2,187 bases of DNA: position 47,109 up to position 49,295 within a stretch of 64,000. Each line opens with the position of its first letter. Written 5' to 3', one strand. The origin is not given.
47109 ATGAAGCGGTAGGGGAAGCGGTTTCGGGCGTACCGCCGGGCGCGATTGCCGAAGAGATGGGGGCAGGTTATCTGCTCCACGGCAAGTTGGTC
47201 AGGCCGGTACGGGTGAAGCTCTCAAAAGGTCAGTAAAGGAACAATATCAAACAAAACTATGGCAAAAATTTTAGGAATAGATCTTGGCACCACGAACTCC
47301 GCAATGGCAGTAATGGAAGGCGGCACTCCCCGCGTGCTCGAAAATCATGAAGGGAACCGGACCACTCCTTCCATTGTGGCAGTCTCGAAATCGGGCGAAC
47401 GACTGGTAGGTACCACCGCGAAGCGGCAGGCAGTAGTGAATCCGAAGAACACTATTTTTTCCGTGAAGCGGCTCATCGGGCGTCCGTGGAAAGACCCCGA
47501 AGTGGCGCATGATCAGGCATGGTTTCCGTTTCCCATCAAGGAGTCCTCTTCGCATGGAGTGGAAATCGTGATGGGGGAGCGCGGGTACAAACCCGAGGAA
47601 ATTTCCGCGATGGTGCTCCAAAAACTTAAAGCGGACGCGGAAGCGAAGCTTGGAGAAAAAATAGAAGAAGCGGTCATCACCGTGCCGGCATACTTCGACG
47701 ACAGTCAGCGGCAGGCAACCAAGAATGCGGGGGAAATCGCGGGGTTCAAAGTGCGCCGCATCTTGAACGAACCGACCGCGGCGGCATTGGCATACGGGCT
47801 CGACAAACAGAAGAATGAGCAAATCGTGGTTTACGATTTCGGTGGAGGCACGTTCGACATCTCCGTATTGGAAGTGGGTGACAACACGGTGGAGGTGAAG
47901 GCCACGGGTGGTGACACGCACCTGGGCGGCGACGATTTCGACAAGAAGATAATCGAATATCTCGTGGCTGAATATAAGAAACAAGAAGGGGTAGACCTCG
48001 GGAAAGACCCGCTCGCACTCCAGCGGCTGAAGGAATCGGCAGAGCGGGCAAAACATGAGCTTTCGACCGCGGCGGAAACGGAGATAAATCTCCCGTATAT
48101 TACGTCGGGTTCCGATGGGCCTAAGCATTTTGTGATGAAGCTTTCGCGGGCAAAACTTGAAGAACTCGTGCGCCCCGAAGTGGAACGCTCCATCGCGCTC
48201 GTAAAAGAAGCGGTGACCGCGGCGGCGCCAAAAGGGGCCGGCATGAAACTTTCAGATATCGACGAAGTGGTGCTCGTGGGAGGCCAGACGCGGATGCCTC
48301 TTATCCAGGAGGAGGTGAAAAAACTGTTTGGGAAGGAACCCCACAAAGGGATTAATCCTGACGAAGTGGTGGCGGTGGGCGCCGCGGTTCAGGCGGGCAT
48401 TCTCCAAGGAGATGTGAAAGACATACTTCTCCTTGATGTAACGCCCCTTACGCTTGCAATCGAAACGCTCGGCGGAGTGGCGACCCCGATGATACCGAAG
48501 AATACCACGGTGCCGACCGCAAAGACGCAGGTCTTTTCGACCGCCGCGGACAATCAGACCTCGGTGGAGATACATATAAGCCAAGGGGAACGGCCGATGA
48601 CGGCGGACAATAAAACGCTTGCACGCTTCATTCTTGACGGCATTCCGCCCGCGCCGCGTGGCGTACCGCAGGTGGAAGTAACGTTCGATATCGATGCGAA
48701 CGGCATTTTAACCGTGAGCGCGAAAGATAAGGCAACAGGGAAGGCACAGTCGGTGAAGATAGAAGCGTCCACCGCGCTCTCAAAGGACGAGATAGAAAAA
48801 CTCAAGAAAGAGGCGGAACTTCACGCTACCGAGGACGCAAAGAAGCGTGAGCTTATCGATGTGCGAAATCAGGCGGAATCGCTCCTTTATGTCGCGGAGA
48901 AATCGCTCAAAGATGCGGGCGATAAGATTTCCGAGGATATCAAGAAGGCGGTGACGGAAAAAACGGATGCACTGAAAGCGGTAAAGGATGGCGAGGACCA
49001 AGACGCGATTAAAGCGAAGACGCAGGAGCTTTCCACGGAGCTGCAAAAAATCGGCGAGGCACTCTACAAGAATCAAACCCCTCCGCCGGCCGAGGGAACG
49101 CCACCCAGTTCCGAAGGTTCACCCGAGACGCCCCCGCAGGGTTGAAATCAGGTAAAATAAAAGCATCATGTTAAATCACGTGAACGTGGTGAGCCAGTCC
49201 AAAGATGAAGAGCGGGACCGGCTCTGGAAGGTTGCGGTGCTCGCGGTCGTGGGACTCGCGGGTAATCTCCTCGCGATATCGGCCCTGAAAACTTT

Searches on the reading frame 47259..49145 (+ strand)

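Call 83: search_protein_families(library=pfam, proteins=[window:47259-49145:+], max_evalue=0.00001)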
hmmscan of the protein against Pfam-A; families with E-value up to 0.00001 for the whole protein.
window:47259-49145:+ (628 aa): 2 families
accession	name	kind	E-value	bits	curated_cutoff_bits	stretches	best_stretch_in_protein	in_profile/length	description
PF00012.26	HSP70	-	3.4e-247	821.9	20.6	1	4-603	1-598/599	Hsp70 protein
PF06723.19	MreB_Mbl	-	9.3e-19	67.9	27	1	119-376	77-316/327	MreB/Mbl protein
